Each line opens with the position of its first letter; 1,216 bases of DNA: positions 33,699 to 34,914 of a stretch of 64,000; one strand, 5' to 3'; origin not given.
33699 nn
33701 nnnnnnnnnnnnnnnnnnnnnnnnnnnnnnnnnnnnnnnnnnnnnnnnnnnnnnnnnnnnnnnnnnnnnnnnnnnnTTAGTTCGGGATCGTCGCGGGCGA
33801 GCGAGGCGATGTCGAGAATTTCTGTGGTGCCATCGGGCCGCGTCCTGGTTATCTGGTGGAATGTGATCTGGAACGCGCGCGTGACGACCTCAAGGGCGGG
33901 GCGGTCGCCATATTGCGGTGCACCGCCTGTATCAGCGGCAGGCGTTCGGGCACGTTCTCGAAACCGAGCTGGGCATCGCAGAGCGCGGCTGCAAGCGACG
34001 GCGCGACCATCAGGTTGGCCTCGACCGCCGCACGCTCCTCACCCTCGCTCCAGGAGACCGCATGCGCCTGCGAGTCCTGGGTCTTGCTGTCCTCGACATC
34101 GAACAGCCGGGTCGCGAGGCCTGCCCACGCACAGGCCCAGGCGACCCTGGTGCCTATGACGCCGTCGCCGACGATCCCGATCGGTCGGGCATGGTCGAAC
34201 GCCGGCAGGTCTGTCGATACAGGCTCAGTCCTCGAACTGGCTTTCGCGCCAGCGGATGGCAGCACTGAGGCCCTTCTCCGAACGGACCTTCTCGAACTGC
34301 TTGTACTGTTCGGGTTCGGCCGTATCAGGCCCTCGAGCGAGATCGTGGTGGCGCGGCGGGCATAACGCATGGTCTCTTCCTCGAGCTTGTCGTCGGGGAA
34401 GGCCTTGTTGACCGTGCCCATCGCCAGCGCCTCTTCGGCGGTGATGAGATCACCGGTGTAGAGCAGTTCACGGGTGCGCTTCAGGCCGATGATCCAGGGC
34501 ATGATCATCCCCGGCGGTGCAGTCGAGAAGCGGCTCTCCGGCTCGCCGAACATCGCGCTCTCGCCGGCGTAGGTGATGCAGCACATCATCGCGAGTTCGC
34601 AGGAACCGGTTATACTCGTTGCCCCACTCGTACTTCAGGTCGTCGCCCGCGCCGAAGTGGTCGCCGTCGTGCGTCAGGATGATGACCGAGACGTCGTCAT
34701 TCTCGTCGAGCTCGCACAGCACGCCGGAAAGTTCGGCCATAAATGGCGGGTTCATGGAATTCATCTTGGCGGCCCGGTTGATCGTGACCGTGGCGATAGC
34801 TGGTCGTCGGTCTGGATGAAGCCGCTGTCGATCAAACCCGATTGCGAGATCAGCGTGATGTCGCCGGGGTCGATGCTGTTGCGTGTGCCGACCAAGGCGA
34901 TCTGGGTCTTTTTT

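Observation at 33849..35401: Fatty-acid-oxidation gene graveyard with an internal deletion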

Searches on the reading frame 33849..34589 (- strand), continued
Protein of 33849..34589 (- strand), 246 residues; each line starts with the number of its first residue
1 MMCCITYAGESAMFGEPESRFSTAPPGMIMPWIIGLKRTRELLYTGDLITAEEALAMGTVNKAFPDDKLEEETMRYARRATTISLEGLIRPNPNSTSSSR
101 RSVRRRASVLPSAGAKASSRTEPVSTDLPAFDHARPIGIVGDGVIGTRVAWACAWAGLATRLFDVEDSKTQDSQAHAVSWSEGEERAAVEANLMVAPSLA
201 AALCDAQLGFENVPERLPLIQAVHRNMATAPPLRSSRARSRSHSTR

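Call 40: search_protein_families(library=ncbifam, proteins=[P0002, P0036, P0106, window:33849-34589:-], max_evalue=0.001)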
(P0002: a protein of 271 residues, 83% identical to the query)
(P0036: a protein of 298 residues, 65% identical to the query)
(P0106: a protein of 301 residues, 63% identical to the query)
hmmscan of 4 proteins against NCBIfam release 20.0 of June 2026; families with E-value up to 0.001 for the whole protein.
P0002 (271 aa): 70 families (the best 25 are shown)
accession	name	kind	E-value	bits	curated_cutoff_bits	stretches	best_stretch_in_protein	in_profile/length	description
NF006140.0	PRK08290.1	subfamily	2.9e-50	171.1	280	1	5-264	7-285/292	enoyl-CoA hydratase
NF006128.0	PRK08272.1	subfamily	9.2e-50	169.6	257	2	81-270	111-298/308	crotonase/enoyl-CoA hydratase family protein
NF051848.1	EnCoAHydtEchA19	equivalog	7.1e-41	140.5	400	1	8-224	2-220/258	enoyl-CoA hydratase EchA19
NF004475.0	PRK05809.1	subfamily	8.8e-40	136.8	394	1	7-240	5-237/260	short-chain-enoyl-CoA hydratase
NF004517.0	PRK05862.1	equivalog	6.2e-39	134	396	1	6-223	4-218/257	enoyl-CoA hydratase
NF004840.0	PRK06190.1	equivalog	1.7e-37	129.4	253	1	5-222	3-219/260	enoyl-CoA hydratase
NF006008.0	PRK08139.1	equivalog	4.2e-36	124.9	313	1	5-235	10-238/266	enoyl-CoA hydratase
NF006007.0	PRK08138.1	subfamily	1e-35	123.4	355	1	12-223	14-222/261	enoyl-CoA hydratase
NF006588.0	PRK09120.1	equivalog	3e-35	121.8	276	1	6-232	8-236/276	p-hydroxycinnamoyl CoA hydratase/lyase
NF009125.0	PRK12478.1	equivalog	8.5e-35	120.3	347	1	8-270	9-280/304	crotonase/enoyl-CoA hydratase family protein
NF004794.0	PRK06142.1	equivalog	1.8e-34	119.7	308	1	8-221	8-232/273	crotonase/enoyl-CoA hydratase family protein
NF005637.0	PRK07396.1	equivalog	9.3e-34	117.1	380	1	7-224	14-233/273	1,4-dihydroxy-2-naphthoyl-CoA synthase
NF006699.0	PRK09245.1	subfamily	5.3e-33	114.4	354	1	4-220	1-224/266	crotonase/enoyl-CoA hydratase family protein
NF005073.0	PRK06495.1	subfamily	8.6e-33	113.7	296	1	6-234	4-228/257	enoyl-CoA hydratase/isomerase family protein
NF004634.0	PRK05980.1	equivalog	1.9e-32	112.7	375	1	4-250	1-239/263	crotonase/enoyl-CoA hydratase family protein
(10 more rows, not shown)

P0036 (298 aa): 19 families
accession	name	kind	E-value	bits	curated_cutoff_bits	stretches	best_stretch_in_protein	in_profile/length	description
NF006143.0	PRK08293.1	equivalog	7.4e-52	176.4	312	1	13-284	7-290/291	3-hydroxyacyl-CoA dehydrogenase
NF006722.0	PRK09260.1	equivalog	1.4e-39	136.1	429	1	15-280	7-280/289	3-hydroxyacyl-CoA dehydrogenase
NF006124.0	PRK08268.1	subfamily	5.3e-37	127.9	508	1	11-282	8-288/507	3-hydroxyacyl-CoA dehydrogenase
NF005875.0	PRK07819.1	subfamily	8.3e-36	123.9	319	1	13-280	8-285/287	3-hydroxybutyryl-CoA dehydrogenase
NF004474.0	PRK05808.1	subfamily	2.3e-35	122.3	408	1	13-280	6-281/283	3-hydroxybutyryl-CoA dehydrogenase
NF005715.0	PRK07530.1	equivalog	2e-30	106.2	420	1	13-280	7-282/292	3-hydroxybutyryl-CoA dehydrogenase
TIGR02279.1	PaaC-3OHAcCoADH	equivalog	2.4e-30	105.9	669.4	1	13-286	8-290/503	3-hydroxyacyl-CoA dehydrogenase PaaH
NF004699.0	PRK06035.1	equivalog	2.9e-28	98.9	500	1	13-273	6-277/294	3-hydroxyacyl-CoA dehydrogenase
NF004783.0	PRK06129.1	equivalog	1.2e-27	97.2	347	1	12-217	4-219/315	3-hydroxyacyl-CoA dehydrogenase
NF042925.1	FHMPC_DH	equivalog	3.5e-26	92.2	500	1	13-280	3-279/304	5-formyl-3-hydroxy-2-methylpyridine 4-carboxylate 5-dehydrogenase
NF006125.0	PRK08269.1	equivalog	1.6e-25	89.8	427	1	71-281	84-296/334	3-hydroxybutyryl-CoA dehydrogenase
NF008727.0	PRK11730.1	equivalog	2.3e-22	79.1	870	1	14-280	317-591/717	fatty acid oxidation complex subunit alpha FadB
NF008363.0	PRK11154.1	equivalog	6.8e-22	77.4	869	1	13-281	312-586/708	fatty acid oxidation complex subunit alpha FadJ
NF005716.0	PRK07531.1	equivalog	2.8e-19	69.2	592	1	14-231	8-231/495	carnitine 3-dehydrogenase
TIGR02440.1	FadJ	equivalog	6.6e-19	67.6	968.45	1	13-285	307-585/699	fatty acid oxidation complex subunit alpha FadJ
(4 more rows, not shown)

P0106 (301 aa): 21 families
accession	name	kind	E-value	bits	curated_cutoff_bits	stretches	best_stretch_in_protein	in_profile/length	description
NF006143.0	PRK08293.1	equivalog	2.7e-53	181.2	312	1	14-286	6-290/291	3-hydroxyacyl-CoA dehydrogenase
NF006124.0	PRK08268.1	subfamily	2.1e-42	145.8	508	1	12-287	7-291/507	3-hydroxyacyl-CoA dehydrogenase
NF006722.0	PRK09260.1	equivalog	2e-38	132.3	429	1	15-283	5-281/289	3-hydroxyacyl-CoA dehydrogenase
NF004474.0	PRK05808.1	subfamily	2.5e-37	128.7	408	1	15-282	6-281/283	3-hydroxybutyryl-CoA dehydrogenase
NF005875.0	PRK07819.1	subfamily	7.2e-37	127.3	319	1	14-282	7-285/287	3-hydroxybutyryl-CoA dehydrogenase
TIGR02279.1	PaaC-3OHAcCoADH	equivalog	3.2e-35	121.9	669.4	1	14-289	7-291/503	3-hydroxyacyl-CoA dehydrogenase PaaH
NF042925.1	FHMPC_DH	equivalog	1.8e-34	119.4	500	1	15-283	3-280/304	5-formyl-3-hydroxy-2-methylpyridine 4-carboxylate 5-dehydrogenase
NF004783.0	PRK06129.1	equivalog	6.8e-31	107.8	347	1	13-218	3-218/315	3-hydroxyacyl-CoA dehydrogenase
NF005715.0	PRK07530.1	equivalog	5.8e-30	104.7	420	1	14-283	6-283/292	3-hydroxybutyryl-CoA dehydrogenase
NF006125.0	PRK08269.1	equivalog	1e-29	103.6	427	1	65-283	74-296/334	3-hydroxybutyryl-CoA dehydrogenase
NF004699.0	PRK06035.1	equivalog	2.1e-29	102.6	500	1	14-275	5-277/294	3-hydroxyacyl-CoA dehydrogenase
NF005716.0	PRK07531.1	equivalog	9.5e-25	87.3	592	1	15-229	7-227/495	carnitine 3-dehydrogenase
NF005471.0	PRK07066.1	equivalog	5e-23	81.6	414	1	15-222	10-223/321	L-carnitine dehydrogenase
NF008363.0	PRK11154.1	equivalog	1.6e-22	79.4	869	1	13-284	310-587/708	fatty acid oxidation complex subunit alpha FadJ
NF008727.0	PRK11730.1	equivalog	2.6e-22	78.9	870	1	13-285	314-594/717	fatty acid oxidation complex subunit alpha FadB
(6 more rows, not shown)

window:33849-34589:- (246 aa): 46 families (the best 25 are shown)
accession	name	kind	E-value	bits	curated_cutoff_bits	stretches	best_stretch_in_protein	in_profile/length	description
NF006140.0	PRK08290.1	subfamily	1.8e-13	50.3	280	1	2-83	143-225/292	enoyl-CoA hydratase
NF006128.0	PRK08272.1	subfamily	8.9e-11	41.6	257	1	2-89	153-240/308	crotonase/enoyl-CoA hydratase family protein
NF004475.0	PRK05809.1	subfamily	1.2e-10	41.3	394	1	1-79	117-198/260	short-chain-enoyl-CoA hydratase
NF004634.0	PRK05980.1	equivalog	5.7e-10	39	375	1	5-82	124-204/263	crotonase/enoyl-CoA hydratase family protein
TIGR01929.1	menB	equivalog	1.1e-09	38.2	342.7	1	1-80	117-199/259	1,4-dihydroxy-2-naphthoyl-CoA synthase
NF005637.0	PRK07396.1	equivalog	1.3e-09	37.9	380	1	1-81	127-210/273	1,4-dihydroxy-2-naphthoyl-CoA synthase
NF006699.0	PRK09245.1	subfamily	3.5e-09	36.3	354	1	1-81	123-206/266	crotonase/enoyl-CoA hydratase family protein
NF006107.0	PRK08258.1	equivalog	7.7e-09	35.2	330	1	28-79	164-215/277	enoyl-CoA hydratase family protein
NF051848.1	EnCoAHydtEchA19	equivalog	1.1e-08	34.9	400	1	2-80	116-197/258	enoyl-CoA hydratase EchA19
NF006722.0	PRK09260.1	equivalog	2.7e-08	33.4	429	1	137-232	5-109/289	3-hydroxyacyl-CoA dehydrogenase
NF004857.0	PRK06210.1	equivalog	4.7e-08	32.8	341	1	2-79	132-212/275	enoyl-CoA hydratase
NF005802.0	PRK07657.1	equivalog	4.9e-08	32.8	363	1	2-80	118-199/260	enoyl-CoA hydratase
TIGR03210.1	badI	equivalog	5.1e-08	32.6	467.6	1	2-77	115-193/256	2-ketocyclohexanecarboxyl-CoA hydrolase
NF004783.0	PRK06129.1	equivalog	5.2e-08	32.6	347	1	135-233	3-110/315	3-hydroxyacyl-CoA dehydrogenase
NF004781.0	PRK06127.1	subfamily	5.7e-08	32.7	291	1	1-79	126-207/269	enoyl-CoA hydratase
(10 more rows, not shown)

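Call 41: find_encoding_contigs(protein=P0003, flank=6000, max_places=2)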
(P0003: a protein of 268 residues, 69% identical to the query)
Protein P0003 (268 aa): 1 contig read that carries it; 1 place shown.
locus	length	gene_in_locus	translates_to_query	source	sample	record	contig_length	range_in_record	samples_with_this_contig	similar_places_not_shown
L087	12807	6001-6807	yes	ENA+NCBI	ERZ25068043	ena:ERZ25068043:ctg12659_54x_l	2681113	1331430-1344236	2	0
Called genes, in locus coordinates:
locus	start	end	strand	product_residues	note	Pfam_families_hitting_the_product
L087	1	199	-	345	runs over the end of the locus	PF03562:MltA, PF06725:3D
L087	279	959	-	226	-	PF04280:Tim44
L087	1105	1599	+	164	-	PF04186:FxsA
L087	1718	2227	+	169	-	PF02556:SecB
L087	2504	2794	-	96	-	PF07372:DUF1491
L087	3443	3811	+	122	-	-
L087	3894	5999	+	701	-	PF02629:CoA_binding (weak), PF13380:CoA_binding_2, PF13607:Succ_CoA_lig, PF13549:ATP-grasp_5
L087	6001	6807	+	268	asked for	PF00378:ECH_1, PF16113:ECH_2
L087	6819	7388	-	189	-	PF06347:SH3_4, PF08239:SH3_3 (faint), PF07653:SH3_2 (faint), PF06347:SH3_4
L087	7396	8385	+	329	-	PF00389:2-Hacid_dh, PF02826:2-Hacid_dh_C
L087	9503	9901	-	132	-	PF13686:DrsE_2 (faint), PF02635:DsrE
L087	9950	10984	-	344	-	PF02668:TauD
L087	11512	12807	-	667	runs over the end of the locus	PF00149:Metallophos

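Call 42: find_encoding_contigs(protein=P0009, flank=6000, max_places=2)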
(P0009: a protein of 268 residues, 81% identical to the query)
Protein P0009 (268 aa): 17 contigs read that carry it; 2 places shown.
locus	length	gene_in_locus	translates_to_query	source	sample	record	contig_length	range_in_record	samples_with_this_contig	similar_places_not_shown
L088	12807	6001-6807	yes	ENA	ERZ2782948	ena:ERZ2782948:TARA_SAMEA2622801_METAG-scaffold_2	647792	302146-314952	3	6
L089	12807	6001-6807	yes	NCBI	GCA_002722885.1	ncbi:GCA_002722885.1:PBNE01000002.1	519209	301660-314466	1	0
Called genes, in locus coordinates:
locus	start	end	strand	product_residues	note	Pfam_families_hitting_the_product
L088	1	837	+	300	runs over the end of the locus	PF02826:2-Hacid_dh_C (weak), PF03446:NAD_binding_2, PF03807:F420_oxidored (weak), PF21761:RedAm-like_C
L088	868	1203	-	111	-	PF07372:DUF1491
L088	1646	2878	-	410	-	PF07690:MFS_1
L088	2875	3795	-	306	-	PF00892:EamA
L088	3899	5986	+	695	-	PF13380:CoA_binding_2, PF13607:Succ_CoA_lig, PF13549:ATP-grasp_5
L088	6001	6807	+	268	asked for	PF00378:ECH_1, PF16113:ECH_2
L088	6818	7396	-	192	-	PF06347:SH3_4, PF08239:SH3_3 (weak), PF06347:SH3_4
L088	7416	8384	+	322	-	PF00389:2-Hacid_dh, PF02826:2-Hacid_dh_C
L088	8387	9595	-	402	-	PF00355:Rieske, PF00848:Ring_hydroxyl_A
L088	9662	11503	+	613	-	PF00211:Guanylate_cyc (weak), PF13424:TPR_12 (faint), PF13428:TPR_14 (faint), PF00515:TPR_1 (faint), PF07719:TPR_2 (faint), PF13414:TPR_11 (weak), PF13432:TPR_16, PF14559:TPR_19 (weak), +3 more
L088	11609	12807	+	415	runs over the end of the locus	PF27522:YDMC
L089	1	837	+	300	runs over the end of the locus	PF02826:2-Hacid_dh_C (weak), PF03446:NAD_binding_2, PF03807:F420_oxidored (weak), PF21761:RedAm-like_C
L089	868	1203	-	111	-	PF07372:DUF1491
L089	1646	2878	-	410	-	PF07690:MFS_1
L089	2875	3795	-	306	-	PF00892:EamA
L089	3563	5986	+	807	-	PF13380:CoA_binding_2, PF13607:Succ_CoA_lig, PF13549:ATP-grasp_5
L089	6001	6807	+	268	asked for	PF00378:ECH_1, PF16113:ECH_2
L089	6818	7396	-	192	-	PF06347:SH3_4, PF08239:SH3_3 (weak), PF06347:SH3_4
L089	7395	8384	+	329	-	PF00389:2-Hacid_dh, PF02826:2-Hacid_dh_C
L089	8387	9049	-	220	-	PF00848:Ring_hydroxyl_A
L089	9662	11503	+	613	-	PF00211:Guanylate_cyc (weak), PF13424:TPR_12 (faint), PF13428:TPR_14 (faint), PF00515:TPR_1 (faint), PF07719:TPR_2 (faint), PF13414:TPR_11 (weak), PF13432:TPR_16, PF14559:TPR_19 (weak), +3 more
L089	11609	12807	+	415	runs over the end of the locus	PF27522:YDMC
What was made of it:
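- On NDP-forming acyl-CoA synthetase: The orthologues have all three domains (calls 41, 42).
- L087 and L088 have ACS-ECH but no HCDH (calls 41, 42).
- Tried and rejected: The true syntenic orthologues were found later (calls 41, 42).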

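Call 43: find_encoding_contigs(protein=P0112, flank=6000, max_places=2)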
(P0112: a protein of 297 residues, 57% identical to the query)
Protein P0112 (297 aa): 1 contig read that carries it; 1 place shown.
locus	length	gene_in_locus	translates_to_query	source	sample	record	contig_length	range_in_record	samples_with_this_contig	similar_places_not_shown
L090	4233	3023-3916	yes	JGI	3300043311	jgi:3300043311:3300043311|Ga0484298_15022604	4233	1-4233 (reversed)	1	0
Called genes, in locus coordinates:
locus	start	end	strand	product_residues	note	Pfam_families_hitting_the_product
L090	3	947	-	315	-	?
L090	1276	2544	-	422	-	PF07969:Amidohydro_3, PF01979:Amidohydro_1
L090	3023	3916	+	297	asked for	PF02737:3HCDH_N, PF00725:3HCDH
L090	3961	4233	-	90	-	?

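Call 45: find_related_loci(query=window:33849-34589:-, collection=metagenome_contigs, flank=6000)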
Query window:33849-34589:- (246 aa) in metagenome_contigs; peptide patterns used: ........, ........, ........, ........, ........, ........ (x = any residue, [..] = any of these).
389 stretches matched a pattern; 154 encode a relative of the query (tblastn E <= 1e-3); the best 80 are kept; 80 distinct loci.
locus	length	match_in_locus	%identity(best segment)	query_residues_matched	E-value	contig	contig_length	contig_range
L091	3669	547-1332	57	1-232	1e-86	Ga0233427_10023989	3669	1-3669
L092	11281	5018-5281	83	1-88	7e-46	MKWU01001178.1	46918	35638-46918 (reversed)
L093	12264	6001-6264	81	1-88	1e-44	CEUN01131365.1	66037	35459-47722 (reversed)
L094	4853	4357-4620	80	1-88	4e-43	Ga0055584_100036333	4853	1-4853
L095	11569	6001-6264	76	1-88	2e-42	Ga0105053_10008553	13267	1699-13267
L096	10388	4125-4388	76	1-88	2e-42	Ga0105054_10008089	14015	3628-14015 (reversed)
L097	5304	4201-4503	61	1-109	3e-40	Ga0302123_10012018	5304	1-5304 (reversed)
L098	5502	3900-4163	72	1-88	3e-39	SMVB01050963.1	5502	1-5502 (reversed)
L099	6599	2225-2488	48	3-89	1e-19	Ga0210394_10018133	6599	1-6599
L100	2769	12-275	47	3-89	2e-19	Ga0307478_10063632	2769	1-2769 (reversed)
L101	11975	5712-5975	47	3-89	4e-19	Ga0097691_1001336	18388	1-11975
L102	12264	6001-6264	47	3-89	4e-19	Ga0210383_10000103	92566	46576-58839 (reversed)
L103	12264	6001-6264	47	3-89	4e-19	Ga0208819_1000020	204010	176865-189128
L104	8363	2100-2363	47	3-89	4e-19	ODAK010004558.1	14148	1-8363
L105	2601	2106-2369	47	3-89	3e-19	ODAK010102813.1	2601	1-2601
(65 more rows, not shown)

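Call 71: search_protein_families(library=ncbifam, proteins=[L088:3899-5983:+, L088:8390-9595:-, L088:1649-2878:-], max_evalue=1e-10)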
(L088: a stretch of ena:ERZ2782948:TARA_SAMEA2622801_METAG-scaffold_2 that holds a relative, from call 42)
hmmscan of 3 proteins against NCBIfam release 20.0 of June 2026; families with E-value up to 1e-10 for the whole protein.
L088:3899-5983:+ (695 aa): 4 families
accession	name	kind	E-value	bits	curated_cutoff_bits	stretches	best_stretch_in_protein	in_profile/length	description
NF045492.1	HydPropCoALig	equivalog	5.7e-79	266.2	1300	2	494-690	26-228/700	3-hydroxypropionate--CoA ligase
NF045494.1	AcCoALig_Archglob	equivalog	7.5e-79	265.8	1200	2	6-452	218-660/665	acetate--CoA ligase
NF045493.1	HydDutCoALig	equivalog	3e-77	260.8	1300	1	8-678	5-683/698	4-hydroxybutyrate--CoA ligase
TIGR02717.1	AcCoA-syn-alpha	equivalog_domain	1.9e-66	224.6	567.15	1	6-454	1-446/447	acetate--CoA ligase alpha subunit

L088:8390-9595:- (402 aa): 5 families
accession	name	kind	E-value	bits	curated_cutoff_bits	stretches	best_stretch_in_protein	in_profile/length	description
NF058607.1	GlBtMonoOxGbcA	equivalog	2.7e-37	128.2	670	1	17-237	17-230/420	glycine betaine monooxygenase oxygenase subunit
NF042946.1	3PPDioc_HcaE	equivalog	4.1e-26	92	830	1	36-229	18-214/450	3-phenylpropionate/cinnamic acid dioxygenase subunit alpha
NF041684.1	ant_diox_AndAc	equivalog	7.1e-24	84.1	750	1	28-244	17-235/418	anthranilate 1,2-dioxygenase large subunit AndAc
TIGR03229.1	benzo_1_2_benA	equivalog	4.2e-23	81.9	780.95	1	35-236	17-222/433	benzoate 1,2-dioxygenase large subunit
TIGR03228.1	anthran_1_2_A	equivalog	3.8e-22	78.6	671.9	1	37-231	19-215/438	anthranilate 1,2-dioxygenase large subunit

L088:1649-2878:- (410 aa): 2 families
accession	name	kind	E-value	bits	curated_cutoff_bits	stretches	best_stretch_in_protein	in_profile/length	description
NF049980.1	SfMCT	equivalog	2.5e-22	79.1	320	1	11-373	2-362/378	L-lactate MFS transporter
NF038246.1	bile_salt_MFS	equivalog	1.4e-16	60.4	400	1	35-396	28-400/408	conjugated bile salt MFS transporter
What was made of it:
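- Closest known: NDP-forming acyl-CoA synthetase. Same: The syntenic orthologues have exactly this architecture (calls 41, 42, 71).
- Closest known: NDP-forming acyl-CoA synthetase. Different: The orthologue is below every curated cut-off for acetate-, 3-hydroxypropionate- and 4-hydroxybutyrate-CoA ligase (266 bits against 1200-1300; call 71).
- Tried and rejected: All scores are far below the curated cut-offs (calls 40, 71).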

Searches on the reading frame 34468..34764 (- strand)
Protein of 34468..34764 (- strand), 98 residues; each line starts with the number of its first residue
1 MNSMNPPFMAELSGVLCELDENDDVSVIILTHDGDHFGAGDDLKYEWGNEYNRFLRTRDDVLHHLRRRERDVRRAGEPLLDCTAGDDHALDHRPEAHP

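Call 4: search_protein_families(library=pfam, proteins=[window:34468-34764:-], max_evalue=0.1)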
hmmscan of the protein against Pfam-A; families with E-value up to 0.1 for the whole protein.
window:34468-34764:- (98 aa): 2 families
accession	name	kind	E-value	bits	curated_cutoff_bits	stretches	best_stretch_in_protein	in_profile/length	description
PF00378.25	ECH_1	-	3.3e-06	27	27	1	1-64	17-80/251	Enoyl-CoA hydratase/isomerase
PF16113.10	ECH_2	-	0.016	15.2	27.2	1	1-45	12-57/335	Enoyl-CoA hydratase/isomerase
